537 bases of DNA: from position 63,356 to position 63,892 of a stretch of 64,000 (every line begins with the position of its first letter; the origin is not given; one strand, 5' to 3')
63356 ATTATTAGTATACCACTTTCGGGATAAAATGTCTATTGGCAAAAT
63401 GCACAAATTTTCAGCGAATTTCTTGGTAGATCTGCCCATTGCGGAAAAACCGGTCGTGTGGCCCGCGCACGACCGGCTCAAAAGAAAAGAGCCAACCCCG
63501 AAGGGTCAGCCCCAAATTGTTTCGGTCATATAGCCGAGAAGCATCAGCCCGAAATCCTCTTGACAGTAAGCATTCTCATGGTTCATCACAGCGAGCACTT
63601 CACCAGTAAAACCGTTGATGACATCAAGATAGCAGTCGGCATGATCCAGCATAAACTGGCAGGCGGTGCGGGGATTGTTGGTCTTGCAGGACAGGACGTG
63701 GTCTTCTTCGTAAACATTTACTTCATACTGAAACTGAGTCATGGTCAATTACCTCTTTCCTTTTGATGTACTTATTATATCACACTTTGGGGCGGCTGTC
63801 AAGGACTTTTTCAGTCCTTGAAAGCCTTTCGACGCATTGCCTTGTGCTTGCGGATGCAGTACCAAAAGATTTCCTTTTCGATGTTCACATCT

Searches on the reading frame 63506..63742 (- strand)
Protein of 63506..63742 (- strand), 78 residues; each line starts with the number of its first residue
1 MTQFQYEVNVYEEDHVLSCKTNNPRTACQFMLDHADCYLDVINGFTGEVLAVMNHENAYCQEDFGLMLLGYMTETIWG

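Call 17: search_protein_families(library=pfam, proteins=[window:63506-63742:-], max_evalue=0.1)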
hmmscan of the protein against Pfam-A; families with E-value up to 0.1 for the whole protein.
window:63506-63742:- (78 aa): 0 families

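Call 18: search_protein_families(library=phrogs, proteins=[window:63506-63742:-], max_evalue=0.1)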
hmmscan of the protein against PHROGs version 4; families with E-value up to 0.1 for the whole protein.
window:63506-63742:- (78 aa): 0 families

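Call 98: find_encoding_contigs(protein=window:63506-63742:-, flank=10000, max_places=3)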
Protein window:63506-63742:- (78 aa): 23 contigs read that carry it; 3 places shown.
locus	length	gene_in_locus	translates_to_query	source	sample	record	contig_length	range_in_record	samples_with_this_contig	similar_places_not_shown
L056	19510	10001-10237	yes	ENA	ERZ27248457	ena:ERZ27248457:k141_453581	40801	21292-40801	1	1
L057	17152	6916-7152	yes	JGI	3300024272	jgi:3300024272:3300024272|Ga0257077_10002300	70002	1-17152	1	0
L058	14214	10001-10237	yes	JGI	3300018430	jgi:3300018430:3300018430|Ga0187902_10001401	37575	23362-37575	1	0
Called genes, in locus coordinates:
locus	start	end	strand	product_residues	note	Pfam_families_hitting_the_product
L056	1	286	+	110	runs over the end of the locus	-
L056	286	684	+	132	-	-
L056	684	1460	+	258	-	PF10881:DUF2726 (weak)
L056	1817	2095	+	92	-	-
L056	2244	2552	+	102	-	-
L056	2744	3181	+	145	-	-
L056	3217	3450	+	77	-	-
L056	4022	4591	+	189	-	-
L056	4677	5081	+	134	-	-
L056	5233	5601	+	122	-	-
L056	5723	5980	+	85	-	-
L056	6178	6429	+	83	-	-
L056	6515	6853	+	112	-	-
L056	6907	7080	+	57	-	-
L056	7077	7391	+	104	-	-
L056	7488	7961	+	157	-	-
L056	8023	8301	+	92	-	PF04014:MazE_antitoxin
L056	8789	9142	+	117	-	-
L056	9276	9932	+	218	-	-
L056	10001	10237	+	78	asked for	-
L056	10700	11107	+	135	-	-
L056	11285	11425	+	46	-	-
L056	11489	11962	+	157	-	-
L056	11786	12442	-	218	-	-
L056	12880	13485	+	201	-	-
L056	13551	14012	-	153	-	-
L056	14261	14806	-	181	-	-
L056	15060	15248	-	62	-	-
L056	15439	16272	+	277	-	PF00763:THF_DHG_CYH, PF02882:THF_DHG_CYH_C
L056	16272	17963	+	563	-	-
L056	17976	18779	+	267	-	-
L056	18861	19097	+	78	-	-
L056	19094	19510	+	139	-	?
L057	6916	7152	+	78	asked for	-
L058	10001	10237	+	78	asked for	-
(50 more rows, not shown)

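Call 100: find_related_loci(query=L056:684-1460:+, collection=viral_contigs, flank=10000)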
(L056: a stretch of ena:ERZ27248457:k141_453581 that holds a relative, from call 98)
Query L056:684-1460:+ (258 aa) in viral_contigs; peptide patterns used: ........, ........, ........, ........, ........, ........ (x = any residue, [..] = any of these).
538 stretches matched a pattern; 518 encode a relative of the query (tblastn E <= 1e-3); the best 80 are kept; 80 distinct loci.
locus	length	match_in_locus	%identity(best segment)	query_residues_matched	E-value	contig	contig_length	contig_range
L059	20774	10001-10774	100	1-258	1e-176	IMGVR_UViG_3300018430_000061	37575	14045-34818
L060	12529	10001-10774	100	1-258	1e-176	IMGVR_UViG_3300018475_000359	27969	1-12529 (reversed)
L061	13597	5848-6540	43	7-248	1e-51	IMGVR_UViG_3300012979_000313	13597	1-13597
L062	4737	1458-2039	42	29-239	7e-49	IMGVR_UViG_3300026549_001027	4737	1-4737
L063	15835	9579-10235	40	2-239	2e-48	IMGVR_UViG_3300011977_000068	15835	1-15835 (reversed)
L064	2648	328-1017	37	6-250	4e-36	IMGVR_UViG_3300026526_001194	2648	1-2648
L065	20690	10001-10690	37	6-250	5e-36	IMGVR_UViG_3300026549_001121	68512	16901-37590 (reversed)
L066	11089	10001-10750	35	5-258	4e-35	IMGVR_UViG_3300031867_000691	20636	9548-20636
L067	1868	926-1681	37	5-258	1e-33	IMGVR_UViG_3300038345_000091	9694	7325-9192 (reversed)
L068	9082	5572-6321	35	2-258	3e-33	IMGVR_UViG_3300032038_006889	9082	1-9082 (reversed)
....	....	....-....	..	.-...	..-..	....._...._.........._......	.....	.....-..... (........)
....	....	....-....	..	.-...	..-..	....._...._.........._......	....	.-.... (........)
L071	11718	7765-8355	35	36-250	1e-31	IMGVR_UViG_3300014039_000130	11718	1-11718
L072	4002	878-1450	36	41-250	1e-31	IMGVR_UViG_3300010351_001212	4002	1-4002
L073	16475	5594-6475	30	2-250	3e-30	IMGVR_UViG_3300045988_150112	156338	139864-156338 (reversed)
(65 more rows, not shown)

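Call 102: search_protein_families(library=pfam, proteins=[L059:5154-6770:-, L059:6898-8070:-, L059:1739-3148:-, L059:8076-8792:-, L059:3668-4267:-, L059:1008-1712:-, L059:9238-9603:+, L059:9603-10001:+, L059:3290-3664:-], max_evalue=0.001)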
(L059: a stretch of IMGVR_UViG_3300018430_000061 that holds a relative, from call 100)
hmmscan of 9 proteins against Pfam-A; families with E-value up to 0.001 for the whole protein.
L059:5154-6770:- (538 aa): 0 families

L059:6898-8070:- (390 aa): 0 families

L059:1739-3148:- (469 aa): 0 families

L059:8076-8792:- (238 aa): 0 families

L059:3668-4267:- (199 aa): 0 families

L059:1008-1712:- (234 aa): 0 families

L059:9238-9603:+ (121 aa): 0 families

L059:9603-10001:+ (132 aa): 0 families

L059:3290-3664:- (124 aa): 0 families

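Call 103: search_protein_families(library=phrogs, proteins=[L059:5154-6770:-, L059:6898-8070:-, L059:1739-3148:-, L059:8076-8792:-, L059:3668-4267:-, L059:1008-1712:-], max_evalue=0.001)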
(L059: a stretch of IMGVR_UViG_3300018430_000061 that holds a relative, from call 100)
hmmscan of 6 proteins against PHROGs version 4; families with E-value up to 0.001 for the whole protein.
L059:5154-6770:- (538 aa): 4 families
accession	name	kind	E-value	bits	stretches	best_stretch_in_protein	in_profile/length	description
phrog_15503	-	unknown function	7e-48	164.1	1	14-196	64-227/245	-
phrog_24618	-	unknown function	2.8e-47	162.3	1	312-537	2-229/230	-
phrog_26582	-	unknown function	1.6e-12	48.4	1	229-515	34-333/363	-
phrog_5909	-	head and packaging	1.8e-06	28.3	1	242-374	53-185/285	terminase large subunit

L059:6898-8070:- (390 aa): 2 families
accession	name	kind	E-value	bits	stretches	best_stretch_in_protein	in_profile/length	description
phrog_3314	-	unknown function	1.1e-57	196.7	1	6-327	5-275/286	-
phrog_1035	-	DNA, RNA and nucleotide metabolism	0.00018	22.5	1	10-141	66-155/271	endonuclease VII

L059:1739-3148:- (469 aa): 1 family
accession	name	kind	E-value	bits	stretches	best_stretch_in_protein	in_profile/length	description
phrog_3313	-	unknown function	1.5e-42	147.3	1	18-434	18-448/480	-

L059:8076-8792:- (238 aa): 2 families
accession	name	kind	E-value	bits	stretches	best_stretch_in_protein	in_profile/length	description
phrog_5767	-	transcription regulation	2.1e-37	130.4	1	17-231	196-392/393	sigma factor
phrog_1035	-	DNA, RNA and nucleotide metabolism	0.00023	22.1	1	189-237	58-104/271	endonuclease VII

L059:3668-4267:- (199 aa): 1 family
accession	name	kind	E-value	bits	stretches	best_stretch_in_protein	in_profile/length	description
phrog_2739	-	head and packaging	7.4e-25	88.5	1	2-199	158-347/501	portal protein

L059:1008-1712:- (234 aa): 1 family
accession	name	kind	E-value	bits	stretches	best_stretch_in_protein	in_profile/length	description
phrog_35301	-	unknown function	6.2e-08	33.4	0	15-91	9-100/205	-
